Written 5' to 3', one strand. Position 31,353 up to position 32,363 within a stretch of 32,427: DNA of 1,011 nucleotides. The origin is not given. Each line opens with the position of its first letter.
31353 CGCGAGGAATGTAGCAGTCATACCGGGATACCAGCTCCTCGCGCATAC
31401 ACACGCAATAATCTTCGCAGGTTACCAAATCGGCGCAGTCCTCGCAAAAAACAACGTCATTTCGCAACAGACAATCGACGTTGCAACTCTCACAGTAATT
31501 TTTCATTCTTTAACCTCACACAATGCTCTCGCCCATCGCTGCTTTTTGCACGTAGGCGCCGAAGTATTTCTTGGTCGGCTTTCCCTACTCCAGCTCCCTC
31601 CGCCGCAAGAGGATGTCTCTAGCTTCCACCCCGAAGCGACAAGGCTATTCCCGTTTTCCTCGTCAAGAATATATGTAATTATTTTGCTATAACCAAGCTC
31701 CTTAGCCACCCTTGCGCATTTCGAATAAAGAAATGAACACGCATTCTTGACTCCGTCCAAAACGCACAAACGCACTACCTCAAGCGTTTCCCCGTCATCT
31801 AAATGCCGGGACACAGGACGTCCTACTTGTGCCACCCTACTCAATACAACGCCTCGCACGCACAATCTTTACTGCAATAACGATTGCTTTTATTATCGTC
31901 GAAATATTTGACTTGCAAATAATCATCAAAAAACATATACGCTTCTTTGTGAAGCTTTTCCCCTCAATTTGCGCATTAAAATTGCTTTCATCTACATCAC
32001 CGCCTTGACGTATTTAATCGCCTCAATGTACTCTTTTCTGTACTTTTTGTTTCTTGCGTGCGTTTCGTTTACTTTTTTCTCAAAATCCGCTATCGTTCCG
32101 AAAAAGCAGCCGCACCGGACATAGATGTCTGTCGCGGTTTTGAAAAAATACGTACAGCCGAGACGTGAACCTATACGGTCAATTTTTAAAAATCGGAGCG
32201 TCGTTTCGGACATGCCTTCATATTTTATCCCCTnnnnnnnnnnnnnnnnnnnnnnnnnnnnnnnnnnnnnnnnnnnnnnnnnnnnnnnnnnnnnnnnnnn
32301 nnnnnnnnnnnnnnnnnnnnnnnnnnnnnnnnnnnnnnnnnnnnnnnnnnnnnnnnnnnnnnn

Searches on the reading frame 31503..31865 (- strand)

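Call 11: search_protein_families(library=pfam, max_evalue=0.1, proteins=[window:31503-31865:-])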
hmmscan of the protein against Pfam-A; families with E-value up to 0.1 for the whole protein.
window:31503-31865:- (120 aa): 0 families

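Call 17: search_protein_families(library=phrogs, max_evalue=0.01, proteins=[window:31503-31865:-])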
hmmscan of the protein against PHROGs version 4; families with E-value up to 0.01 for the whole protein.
window:31503-31865:- (120 aa): 1 family
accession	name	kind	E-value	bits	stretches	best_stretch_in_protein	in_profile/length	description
phrog_1384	-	other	3.8e-22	79.9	1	11-109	63-176/245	Mom-like DNA modification protein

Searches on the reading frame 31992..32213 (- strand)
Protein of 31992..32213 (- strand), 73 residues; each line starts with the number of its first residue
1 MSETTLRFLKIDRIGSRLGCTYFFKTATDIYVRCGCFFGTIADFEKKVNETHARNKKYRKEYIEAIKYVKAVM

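Call 11: search_protein_families(library=pfam, max_evalue=0.1, proteins=[window:31992-32213:-])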
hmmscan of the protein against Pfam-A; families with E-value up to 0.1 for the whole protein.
window:31992-32213:- (73 aa): 0 families

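Call 17: search_protein_families(library=phrogs, max_evalue=0.01, proteins=[window:31992-32213:-])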
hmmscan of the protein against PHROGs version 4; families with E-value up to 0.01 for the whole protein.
window:31992-32213:- (73 aa): 2 families
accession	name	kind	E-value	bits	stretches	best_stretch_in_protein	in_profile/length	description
phrog_20532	-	unknown function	2e-13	51.6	1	7-72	24-88/100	-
phrog_7964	-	unknown function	1.5e-07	31.7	1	12-71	208-262/269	-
